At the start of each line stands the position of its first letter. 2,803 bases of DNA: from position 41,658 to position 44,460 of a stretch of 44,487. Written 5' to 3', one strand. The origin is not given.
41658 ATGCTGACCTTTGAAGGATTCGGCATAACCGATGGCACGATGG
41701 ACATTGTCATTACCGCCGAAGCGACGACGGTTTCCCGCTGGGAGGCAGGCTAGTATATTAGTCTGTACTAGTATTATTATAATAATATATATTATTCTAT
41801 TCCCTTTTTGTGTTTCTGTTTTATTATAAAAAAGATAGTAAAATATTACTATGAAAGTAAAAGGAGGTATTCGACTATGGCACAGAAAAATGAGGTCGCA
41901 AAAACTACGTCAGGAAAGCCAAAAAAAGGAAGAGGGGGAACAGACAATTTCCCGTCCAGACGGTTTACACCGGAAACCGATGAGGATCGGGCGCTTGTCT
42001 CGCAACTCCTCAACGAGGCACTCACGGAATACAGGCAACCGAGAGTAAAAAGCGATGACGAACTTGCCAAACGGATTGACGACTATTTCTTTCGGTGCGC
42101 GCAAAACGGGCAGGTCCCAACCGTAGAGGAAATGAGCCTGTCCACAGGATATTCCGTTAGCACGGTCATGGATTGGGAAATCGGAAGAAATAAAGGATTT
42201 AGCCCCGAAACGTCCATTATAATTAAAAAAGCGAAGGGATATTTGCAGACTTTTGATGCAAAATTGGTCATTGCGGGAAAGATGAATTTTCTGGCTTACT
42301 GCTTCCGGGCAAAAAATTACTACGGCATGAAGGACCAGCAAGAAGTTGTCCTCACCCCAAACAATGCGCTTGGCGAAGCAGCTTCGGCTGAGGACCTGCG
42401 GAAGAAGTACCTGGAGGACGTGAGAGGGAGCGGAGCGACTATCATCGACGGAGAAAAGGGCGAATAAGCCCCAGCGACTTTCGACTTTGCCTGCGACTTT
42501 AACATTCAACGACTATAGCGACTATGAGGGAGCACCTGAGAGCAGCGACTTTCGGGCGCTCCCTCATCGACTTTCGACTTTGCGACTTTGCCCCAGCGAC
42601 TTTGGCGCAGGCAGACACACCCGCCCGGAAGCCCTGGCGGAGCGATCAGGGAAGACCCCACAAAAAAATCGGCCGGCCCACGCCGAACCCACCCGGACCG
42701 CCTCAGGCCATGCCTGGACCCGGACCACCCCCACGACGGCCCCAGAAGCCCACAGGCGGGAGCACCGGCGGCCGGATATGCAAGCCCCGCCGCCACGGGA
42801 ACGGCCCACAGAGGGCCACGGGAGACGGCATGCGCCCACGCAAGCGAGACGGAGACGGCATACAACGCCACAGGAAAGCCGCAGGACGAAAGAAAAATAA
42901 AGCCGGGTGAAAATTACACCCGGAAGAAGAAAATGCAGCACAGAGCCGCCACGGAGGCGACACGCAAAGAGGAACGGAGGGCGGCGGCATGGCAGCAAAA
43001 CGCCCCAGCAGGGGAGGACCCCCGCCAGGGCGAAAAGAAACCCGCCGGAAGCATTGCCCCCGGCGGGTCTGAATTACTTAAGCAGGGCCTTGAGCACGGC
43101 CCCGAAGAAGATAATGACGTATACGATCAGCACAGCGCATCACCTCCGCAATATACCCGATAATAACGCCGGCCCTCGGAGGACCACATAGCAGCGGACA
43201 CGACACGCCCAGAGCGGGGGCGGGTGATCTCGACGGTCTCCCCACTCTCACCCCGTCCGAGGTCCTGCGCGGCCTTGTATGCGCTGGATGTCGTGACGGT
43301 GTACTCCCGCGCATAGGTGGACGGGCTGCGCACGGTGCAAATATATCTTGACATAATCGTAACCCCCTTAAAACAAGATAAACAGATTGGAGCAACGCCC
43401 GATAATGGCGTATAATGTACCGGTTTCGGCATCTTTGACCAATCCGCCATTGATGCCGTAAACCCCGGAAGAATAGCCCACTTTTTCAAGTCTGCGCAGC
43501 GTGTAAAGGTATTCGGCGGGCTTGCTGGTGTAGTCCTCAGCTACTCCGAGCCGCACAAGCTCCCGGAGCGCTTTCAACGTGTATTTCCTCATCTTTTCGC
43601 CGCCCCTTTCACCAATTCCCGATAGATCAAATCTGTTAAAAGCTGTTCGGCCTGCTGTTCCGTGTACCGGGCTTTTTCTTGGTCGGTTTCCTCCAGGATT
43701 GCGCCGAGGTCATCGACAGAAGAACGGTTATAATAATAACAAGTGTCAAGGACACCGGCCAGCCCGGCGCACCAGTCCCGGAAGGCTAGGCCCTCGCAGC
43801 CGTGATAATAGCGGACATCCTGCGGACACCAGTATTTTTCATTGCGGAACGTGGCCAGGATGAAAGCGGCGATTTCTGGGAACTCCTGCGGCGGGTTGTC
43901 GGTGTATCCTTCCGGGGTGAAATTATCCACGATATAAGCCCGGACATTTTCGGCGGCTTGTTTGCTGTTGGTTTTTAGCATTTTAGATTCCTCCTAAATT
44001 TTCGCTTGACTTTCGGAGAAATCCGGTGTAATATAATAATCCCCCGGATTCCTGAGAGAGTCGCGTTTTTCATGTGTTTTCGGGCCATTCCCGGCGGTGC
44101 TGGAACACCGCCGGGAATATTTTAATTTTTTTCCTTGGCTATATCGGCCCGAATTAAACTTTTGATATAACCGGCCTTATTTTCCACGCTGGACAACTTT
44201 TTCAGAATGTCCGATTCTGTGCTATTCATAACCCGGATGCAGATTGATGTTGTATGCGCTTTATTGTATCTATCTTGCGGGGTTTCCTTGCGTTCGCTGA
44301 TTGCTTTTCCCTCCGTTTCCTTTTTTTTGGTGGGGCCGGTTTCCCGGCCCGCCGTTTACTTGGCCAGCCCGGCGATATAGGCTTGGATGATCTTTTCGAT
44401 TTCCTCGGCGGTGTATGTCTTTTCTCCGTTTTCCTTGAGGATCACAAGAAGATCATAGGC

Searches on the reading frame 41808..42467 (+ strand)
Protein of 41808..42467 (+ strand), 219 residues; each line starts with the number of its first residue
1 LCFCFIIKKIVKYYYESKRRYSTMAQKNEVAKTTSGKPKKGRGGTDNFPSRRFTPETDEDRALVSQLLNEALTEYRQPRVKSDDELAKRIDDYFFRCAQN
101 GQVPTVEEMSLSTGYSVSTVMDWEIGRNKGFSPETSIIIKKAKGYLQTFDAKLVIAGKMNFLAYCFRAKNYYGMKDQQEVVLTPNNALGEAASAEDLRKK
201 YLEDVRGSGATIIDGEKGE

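Call 38: search_protein_families(library=pfam, max_evalue=10, proteins=[window:41808-42467:+])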
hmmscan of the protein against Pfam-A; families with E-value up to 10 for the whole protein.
window:41808-42467:+ (219 aa): 2 families
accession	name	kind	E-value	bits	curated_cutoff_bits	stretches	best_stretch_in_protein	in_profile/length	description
PF16677.11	GP3_package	-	3e-08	34.2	29.4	1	76-180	2-105/105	DNA-packaging protein gp3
PF01527.26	HTH_Tnp_1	-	0.052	14.2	24.1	1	7-65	12-72/75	Transposase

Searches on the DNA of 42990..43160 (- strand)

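Call 65: search_dna_similar(query=window:42990-43160:-, collection=phages, mode=distant, max_evalue=0.01, max_rows=15)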
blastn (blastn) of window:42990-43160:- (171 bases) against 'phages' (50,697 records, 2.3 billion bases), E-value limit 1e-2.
No match.

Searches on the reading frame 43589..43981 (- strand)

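Call 8: search_protein_families(library=pfam, max_evalue=0.01, proteins=[window:43589-43981:-])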
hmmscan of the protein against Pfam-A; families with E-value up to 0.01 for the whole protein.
window:43589-43981:- (130 aa): 0 families

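Call 9: search_protein_families(library=phrogs, max_evalue=0.01, proteins=[window:43589-43981:-])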
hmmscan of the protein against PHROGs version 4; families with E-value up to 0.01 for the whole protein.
window:43589-43981:- (130 aa): 1 family
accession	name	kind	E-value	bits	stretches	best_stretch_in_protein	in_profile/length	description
phrog_11100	-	unknown function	6.7e-06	27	1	6-124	2-114/123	-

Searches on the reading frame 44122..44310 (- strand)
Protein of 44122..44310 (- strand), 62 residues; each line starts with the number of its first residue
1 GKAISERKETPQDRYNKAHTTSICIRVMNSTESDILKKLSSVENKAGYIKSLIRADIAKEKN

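Call 38: search_protein_families(library=pfam, max_evalue=10, proteins=[window:44122-44310:-])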
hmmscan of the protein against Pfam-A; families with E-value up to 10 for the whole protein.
window:44122-44310:- (62 aa): 0 families

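Call 80: search_protein_families(library=phrogs, max_evalue=0.001, proteins=[window:44122-44310:-])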
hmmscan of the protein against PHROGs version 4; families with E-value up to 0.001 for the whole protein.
window:44122-44310:- (62 aa): 1 family
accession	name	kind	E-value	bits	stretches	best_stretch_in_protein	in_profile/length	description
phrog_14312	-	unknown function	1.4e-05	26.5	1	25-60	8-42/87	-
